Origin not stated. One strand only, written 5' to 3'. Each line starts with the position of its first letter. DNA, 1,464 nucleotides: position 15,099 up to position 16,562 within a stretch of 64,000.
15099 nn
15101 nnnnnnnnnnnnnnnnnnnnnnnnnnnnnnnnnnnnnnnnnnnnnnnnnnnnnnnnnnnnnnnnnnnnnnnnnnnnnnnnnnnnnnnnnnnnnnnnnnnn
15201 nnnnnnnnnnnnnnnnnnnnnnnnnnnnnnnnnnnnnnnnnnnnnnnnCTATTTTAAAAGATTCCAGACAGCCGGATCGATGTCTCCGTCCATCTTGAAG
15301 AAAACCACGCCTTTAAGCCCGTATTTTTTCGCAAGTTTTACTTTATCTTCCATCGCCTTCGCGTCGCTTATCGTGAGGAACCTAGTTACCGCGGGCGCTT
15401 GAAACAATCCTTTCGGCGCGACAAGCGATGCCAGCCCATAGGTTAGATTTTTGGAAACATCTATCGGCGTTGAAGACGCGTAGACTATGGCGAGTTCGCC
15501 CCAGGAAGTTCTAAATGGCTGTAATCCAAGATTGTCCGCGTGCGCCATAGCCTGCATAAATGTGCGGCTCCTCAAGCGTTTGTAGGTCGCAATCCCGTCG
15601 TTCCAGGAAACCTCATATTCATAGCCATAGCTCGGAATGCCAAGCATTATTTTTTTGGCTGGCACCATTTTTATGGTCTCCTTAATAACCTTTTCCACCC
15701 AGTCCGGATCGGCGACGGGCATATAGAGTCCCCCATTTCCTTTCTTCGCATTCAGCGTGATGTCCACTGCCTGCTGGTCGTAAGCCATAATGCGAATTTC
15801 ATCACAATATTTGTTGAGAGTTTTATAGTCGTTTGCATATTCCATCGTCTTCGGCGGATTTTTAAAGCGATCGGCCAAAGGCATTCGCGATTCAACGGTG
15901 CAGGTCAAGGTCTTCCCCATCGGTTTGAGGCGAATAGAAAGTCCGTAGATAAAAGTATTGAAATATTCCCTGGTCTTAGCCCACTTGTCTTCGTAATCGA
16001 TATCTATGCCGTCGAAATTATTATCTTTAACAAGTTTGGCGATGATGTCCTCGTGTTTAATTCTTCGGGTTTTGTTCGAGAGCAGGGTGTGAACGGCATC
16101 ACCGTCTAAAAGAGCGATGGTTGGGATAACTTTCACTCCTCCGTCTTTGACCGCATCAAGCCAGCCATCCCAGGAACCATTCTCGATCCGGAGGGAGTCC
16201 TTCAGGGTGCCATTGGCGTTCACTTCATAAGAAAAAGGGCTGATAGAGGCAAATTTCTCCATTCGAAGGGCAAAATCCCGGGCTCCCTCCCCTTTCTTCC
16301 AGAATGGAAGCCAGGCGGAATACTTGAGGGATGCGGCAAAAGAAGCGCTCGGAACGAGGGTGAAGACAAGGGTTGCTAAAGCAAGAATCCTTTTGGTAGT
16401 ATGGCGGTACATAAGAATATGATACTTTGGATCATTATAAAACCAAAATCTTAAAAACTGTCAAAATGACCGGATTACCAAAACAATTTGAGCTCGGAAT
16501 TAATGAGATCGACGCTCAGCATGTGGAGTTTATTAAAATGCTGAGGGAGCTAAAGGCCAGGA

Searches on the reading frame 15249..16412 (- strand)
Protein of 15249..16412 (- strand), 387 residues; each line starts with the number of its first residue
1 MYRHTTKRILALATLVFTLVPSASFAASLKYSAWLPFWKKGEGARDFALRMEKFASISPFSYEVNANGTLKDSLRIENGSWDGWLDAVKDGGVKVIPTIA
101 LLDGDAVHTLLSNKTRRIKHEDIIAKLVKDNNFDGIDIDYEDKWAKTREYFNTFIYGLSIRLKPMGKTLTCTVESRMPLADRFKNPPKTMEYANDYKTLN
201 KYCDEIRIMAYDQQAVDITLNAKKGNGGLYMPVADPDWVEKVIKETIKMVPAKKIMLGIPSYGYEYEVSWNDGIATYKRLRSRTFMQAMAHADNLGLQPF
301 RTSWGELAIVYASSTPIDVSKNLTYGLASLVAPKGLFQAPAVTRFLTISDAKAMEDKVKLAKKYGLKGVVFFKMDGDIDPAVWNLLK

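Call 6: search_protein_families(library=pfam, proteins=[window:15249-16412:-], max_evalue=1)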
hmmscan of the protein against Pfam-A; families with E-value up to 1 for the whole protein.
window:15249-16412:- (387 aa): 2 families
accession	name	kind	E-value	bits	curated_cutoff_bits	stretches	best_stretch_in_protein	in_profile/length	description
PF00704.34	Glyco_hydro_18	-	1.8e-21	77.5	29.6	1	108-377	81-317/317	Glycosyl hydrolases family 18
PF23916.1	TIM-barrel_EndoS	-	1.7e-05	25.1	27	1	84-272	51-210/238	Endo-beta-N-acetylglucosaminidase EndoS TIM-barrel domain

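Call 107: search_protein_families(library=pfam, proteins=[L078:1225-1533:-], max_evalue=0.1)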
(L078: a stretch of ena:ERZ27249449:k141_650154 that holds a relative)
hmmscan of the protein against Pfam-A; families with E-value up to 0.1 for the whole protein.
L078:1225-1533:- (103 aa): 0 families
